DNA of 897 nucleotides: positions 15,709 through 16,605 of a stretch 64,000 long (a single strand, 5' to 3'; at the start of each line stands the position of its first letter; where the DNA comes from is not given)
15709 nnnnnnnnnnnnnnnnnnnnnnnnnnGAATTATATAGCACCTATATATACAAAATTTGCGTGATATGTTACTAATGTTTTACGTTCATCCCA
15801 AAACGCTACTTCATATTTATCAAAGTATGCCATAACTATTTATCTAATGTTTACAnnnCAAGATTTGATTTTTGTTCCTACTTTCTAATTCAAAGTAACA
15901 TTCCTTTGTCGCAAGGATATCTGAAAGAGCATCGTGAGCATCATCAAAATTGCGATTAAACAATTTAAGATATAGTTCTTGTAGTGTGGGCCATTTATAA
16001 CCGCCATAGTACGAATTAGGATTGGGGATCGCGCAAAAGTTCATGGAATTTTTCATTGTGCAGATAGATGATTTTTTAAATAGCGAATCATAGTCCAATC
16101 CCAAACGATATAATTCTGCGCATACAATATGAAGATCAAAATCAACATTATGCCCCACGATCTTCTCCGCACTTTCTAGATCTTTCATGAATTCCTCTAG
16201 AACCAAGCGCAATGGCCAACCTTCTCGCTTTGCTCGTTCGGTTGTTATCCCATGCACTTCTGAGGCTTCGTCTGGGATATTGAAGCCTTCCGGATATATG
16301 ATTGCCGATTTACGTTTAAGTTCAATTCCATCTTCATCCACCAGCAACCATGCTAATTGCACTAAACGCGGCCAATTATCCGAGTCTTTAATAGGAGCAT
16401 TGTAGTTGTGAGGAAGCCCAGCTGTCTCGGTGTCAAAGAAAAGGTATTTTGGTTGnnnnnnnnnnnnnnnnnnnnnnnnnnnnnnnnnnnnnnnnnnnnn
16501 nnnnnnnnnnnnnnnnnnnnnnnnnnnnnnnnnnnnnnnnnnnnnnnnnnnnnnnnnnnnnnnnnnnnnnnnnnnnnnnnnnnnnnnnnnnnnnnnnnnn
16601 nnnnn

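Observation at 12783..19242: Low-G+C five-ORF module (339-aa ORF / AbiH / LRR-DEDDh exonuclease / LRR stub / 977-aa zinc-ribbon protein): candidate uncharacterised conflict system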

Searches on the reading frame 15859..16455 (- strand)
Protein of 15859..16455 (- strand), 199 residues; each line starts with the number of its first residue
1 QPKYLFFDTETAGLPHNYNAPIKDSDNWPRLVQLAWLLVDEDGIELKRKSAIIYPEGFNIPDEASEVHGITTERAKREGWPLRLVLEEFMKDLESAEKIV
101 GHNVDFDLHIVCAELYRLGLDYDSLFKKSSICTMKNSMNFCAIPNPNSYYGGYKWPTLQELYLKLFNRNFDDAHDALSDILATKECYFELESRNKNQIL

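Call 43: find_related_loci(query=A3, collection=genome_contigs, flank=8000)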
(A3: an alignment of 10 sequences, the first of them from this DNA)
Query A3 (199 aa) in genome_contigs; peptide patterns used: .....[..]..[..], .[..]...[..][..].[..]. (x = any residue, [..] = any of these).
599 stretches matched a pattern (row limit reached: there are more); 592 encode a relative of the query (tblastn E <= 1e-3); the best 80 are kept; 80 distinct loci.
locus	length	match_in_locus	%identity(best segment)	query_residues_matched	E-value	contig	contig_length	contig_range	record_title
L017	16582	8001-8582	67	1-194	1e-87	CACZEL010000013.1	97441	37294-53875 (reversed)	MAG: uncultured Bacteroidales bacterium isolate RUG12549 genome assembly, contig: RUG12549_asm_13, whole genome shotgun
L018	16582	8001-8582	64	1-194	1e-86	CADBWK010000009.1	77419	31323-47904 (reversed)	MAG: uncultured Bacteroidales bacterium isolate RUG14367 genome assembly, contig: RUG14367_asm_9, whole genome shotgun s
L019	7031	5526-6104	66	1-193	5e-86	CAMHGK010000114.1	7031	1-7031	MAG: uncultured Bacteroidales bacterium isolate SRR11784281_bin.17_metaWRAP_v1.3_MAG genome assembly, contig: ERZ1220335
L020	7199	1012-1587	61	2-193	9e-78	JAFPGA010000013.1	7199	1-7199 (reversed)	MAG: Paludibacteraceae bacterium isolate RGIG1110 Dairy_cattle_Reticulum-6__c64394, whole genome shotgun sequence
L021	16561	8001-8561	60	3-194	1e-74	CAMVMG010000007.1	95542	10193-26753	MAG TPA_asm: uncultured Bacteroidales bacterium isolate SRR8387719_bin.86_metaWRAP_v1.3_MAG genome assembly, contig: ERZ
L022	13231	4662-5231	56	3-193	2e-74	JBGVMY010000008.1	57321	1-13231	MAG: Paludibacteraceae bacterium isolate fecal_MAG_247 fecal_MAG_247_contig_0008, whole genome shotgun sequence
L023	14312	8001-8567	57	1-193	1e-73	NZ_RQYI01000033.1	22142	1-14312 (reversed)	Alloprevotella sp. OH1205_COT-284 scaffold_32, whole genome shotgun sequence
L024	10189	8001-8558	60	3-193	4e-73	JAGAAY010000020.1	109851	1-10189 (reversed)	MAG: Bacteroidales bacterium isolate RGIG8277 Water_buffalos_Rumen-5__c420042, whole genome shotgun sequence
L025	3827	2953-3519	56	1-194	5e-73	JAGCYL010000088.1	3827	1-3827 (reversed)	MAG: Bacteroidaceae bacterium isolate RGIG10237 Yak_Rumen-5__c1337135, whole genome shotgun sequence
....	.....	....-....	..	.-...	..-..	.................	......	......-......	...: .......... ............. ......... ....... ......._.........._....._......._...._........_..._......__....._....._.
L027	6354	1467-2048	55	1-194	4e-72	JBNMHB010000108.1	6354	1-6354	MAG: Bacteroidales bacterium isolate CM_BacRF1569.133 k141_69382_length_6354_cov_22.7244, whole genome shotgun sequence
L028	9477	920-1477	56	4-194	7e-72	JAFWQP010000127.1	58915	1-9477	MAG: Bacteroidales bacterium isolate RGIG5981 Sheep_Omasum-2__c808475, whole genome shotgun sequence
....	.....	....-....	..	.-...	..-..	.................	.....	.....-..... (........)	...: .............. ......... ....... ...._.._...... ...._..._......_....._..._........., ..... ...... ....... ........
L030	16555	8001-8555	57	2-190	5e-71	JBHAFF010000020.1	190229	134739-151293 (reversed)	MAG: Alloprevotella sp. isolate Meta-D_MAG_137 Meta-D__248861, whole genome shotgun sequence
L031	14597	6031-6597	54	1-194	7e-70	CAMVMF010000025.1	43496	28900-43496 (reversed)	MAG TPA_asm: uncultured Bacteroidales bacterium isolate SRR8387714_bin.23_metaWRAP_v1.3_MAG genome assembly, contig: ERZ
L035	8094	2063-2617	56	4-190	2e-68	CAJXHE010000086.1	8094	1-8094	MAG TPA_asm: uncultured Flavobacteriales bacterium isolate ERR599122_bin.78_MetaBAT_v2.12.1_MAG genome assembly, contig:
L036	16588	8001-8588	50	1-194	6e-68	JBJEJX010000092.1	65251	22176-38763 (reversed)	MAG: Paludibacteraceae bacterium isolate PUUB51_bin.022 NODE_72_length_65251_cov_26.513712, whole genome shotgun sequenc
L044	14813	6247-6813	54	1-194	2e-65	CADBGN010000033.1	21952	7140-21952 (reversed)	MAG: uncultured Bacteroidia bacterium isolate RUG13948 genome assembly, contig: RUG13948_asm_33, whole genome shotgun se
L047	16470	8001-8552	55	4-190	6e-64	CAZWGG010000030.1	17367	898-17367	MAG TPA_asm: uncultured Bacteroidales bacterium isolate binchicken_co129_198 genome assembly, contig: NODE_9616_length_1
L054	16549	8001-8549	56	4-191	6e-63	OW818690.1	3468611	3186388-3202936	metagenome genome assembly, chromosome: 1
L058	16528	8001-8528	56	13-193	1e-62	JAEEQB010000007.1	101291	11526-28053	MAG: Prevotella sp. isolate Tb.RUG.325 NODE_444_length_101291_cov_8.446888, whole genome shotgun sequence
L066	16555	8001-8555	53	4-193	4e-62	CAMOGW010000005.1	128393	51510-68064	MAG: uncultured Prevotella sp. isolate SRR873601_bin.143_metaWRAP_v1.3_MAG genome assembly, contig: NODE_178_length_1283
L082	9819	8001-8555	52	4-193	5e-61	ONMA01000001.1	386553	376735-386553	uncultured Prevotellaceae bacterium isolate RUG414 genome assembly, contig: scaffold_1, whole genome shotgun sequence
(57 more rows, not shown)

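Call 58: search_protein_families(library=pfam, proteins=[L082:5054-6058:+, L036:5559-6521:+, L018:4553-5695:+, L044:3740-4507:+, L058:5265-5924:+, L017:6633-7112:+, L021:4061-6421:+, L066:8972-10123:+, L066:5736-8564:+], max_evalue=0.001)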
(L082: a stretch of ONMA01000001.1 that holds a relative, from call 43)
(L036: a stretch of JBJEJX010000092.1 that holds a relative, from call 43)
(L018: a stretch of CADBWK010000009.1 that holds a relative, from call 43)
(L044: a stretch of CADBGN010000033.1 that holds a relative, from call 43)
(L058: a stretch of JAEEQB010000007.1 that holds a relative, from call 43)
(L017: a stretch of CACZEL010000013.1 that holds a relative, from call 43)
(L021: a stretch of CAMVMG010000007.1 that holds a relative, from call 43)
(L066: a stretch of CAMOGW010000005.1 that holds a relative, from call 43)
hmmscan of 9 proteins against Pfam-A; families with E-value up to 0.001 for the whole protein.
L082:5054-6058:+ (335 aa): 0 families

L036:5559-6521:+ (321 aa): 1 family
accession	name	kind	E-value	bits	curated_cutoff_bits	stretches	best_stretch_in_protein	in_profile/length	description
PF01790.23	LGT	-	3.3e-62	210.4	24.9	1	17-299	1-239/240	Prolipoprotein diacylglyceryl transferase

L018:4553-5695:+ (381 aa): 1 family
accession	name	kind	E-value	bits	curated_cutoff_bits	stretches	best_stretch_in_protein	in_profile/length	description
PF00753.33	Lactamase_B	-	8.1e-06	26.3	22.7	1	63-122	17-74/196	Metallo-beta-lactamase superfamily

L044:3740-4507:+ (256 aa): 0 families

L058:5265-5924:+ (220 aa): 2 families
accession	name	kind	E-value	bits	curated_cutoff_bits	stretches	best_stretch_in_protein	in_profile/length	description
PF13365.12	Trypsin_2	-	1.7e-06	29.2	27.6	1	28-178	1-144/144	Trypsin-like peptidase domain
PF00089.32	Trypsin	-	7.2e-06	26.4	20.6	1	15-182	13-198/220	Trypsin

L017:6633-7112:+ (160 aa): 0 families

L021:4061-6421:+ (787 aa): 7 families
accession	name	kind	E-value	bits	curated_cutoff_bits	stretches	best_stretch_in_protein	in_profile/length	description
PF04851.21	ResIII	-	3.1e-38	131.7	22.5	1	148-320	2-164/164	Type III restriction enzyme, res subunit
PF18766.7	SWI2_SNF2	-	1.2e-19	71.2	26.7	1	153-352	1-189/221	SWI2/SNF2 ATPase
PF08463.15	EcoEI_R_C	-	1e-16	61.9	24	1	624-779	1-163/163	EcoEI R protein C-terminal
PF00270.35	DEAD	-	1.4e-11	44.9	26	1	154-322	4-164/167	DEAD/DEAH box helicase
PF00271.37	Helicase_C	-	1.3e-07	32.3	23.5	1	406-511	7-108/110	Helicase conserved C-terminal domain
PF04313.20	HSDR_N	-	1.9e-07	31.5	25.1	1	44-109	122-196/198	Type I restriction enzyme R protein N terminus (HSDR_N)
PF13588.12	HSDR_N_2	-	0.00034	21.1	25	1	49-110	38-101/110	Type I restriction enzyme R protein N terminus (HSDR_N)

L066:8972-10123:+ (384 aa): 2 families
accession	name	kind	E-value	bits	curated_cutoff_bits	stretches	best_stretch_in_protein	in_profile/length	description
PF06250.17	YhcG_C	-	5.7e-55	185.9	32.5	1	221-374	3-156/157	YhcG PDDEXK nuclease domain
PF17761.7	DUF1016_N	-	9.7e-23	81.2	32.8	1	27-196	2-136/137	DUF1016 N-terminal domain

L066:5736-8564:+ (943 aa): 2 families
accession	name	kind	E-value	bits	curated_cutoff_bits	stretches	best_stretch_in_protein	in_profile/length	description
PF14903.11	WG_beta_rep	-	3.5e-19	68.9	25.6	0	478-512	1-33/35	WG containing repeat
PF00929.31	RNase_T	-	6.6e-13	50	24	1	758-932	2-162/164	Exonuclease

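Call 96: search_protein_families(library=pfam, proteins=[L035:2060-6427:+, L054:7998-8564:+, L047:7998-12221:+], max_evalue=0.00001)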
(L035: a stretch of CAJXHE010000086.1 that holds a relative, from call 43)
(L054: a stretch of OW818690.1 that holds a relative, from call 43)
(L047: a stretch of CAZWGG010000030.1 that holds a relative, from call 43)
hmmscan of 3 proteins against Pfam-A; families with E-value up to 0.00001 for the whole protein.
L035:2060-6427:+ (1456 aa): 5 families
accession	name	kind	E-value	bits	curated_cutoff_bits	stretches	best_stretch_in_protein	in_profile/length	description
PF07733.18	DNA_pol3_alpha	-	2.7e-92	309.5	23.9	1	557-832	2-260/260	Bacterial DNA polymerase III alpha NTPase domain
PF17657.6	DNA_pol3_finger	-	5.1e-58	195.5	22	1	835-996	1-164/166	Bacterial DNA polymerase III alpha subunit finger domain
PF02811.25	PHP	-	4e-46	157.8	26.4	1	248-416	1-164/164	PHP domain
PF14579.12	HHH_6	-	2.2e-20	73.1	25.6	1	1071-1165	1-84/90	Helix-hairpin-helix motif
PF00929.31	RNase_T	-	5.2e-10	40.5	24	1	4-183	2-164/164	Exonuclease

L054:7998-8564:+ (189 aa): 1 family
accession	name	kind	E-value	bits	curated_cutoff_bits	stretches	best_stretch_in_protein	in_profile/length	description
PF00929.31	RNase_T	-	1.3e-19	71.8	24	1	3-180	1-164/164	Exonuclease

L047:7998-12221:+ (1408 aa): 6 families
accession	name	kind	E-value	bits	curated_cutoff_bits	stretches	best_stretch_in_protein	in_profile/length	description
PF07733.18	DNA_pol3_alpha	-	8.5e-98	327.5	23.9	1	554-813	1-260/260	Bacterial DNA polymerase III alpha NTPase domain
PF17657.6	DNA_pol3_finger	-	2e-61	206.6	22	1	816-979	1-166/166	Bacterial DNA polymerase III alpha subunit finger domain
PF02811.25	PHP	-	3.2e-58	197.1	26.4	1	255-426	1-164/164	PHP domain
PF14579.12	HHH_6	-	1.8e-30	105.4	25.6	1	1052-1141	1-89/90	Helix-hairpin-helix motif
PF00929.31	RNase_T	-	4.7e-08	34.2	24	1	4-182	2-164/164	Exonuclease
PF01336.31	tRNA_anti-codon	-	7.6e-08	32.6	27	1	1246-1324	2-74/75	OB-fold nucleic acid binding domain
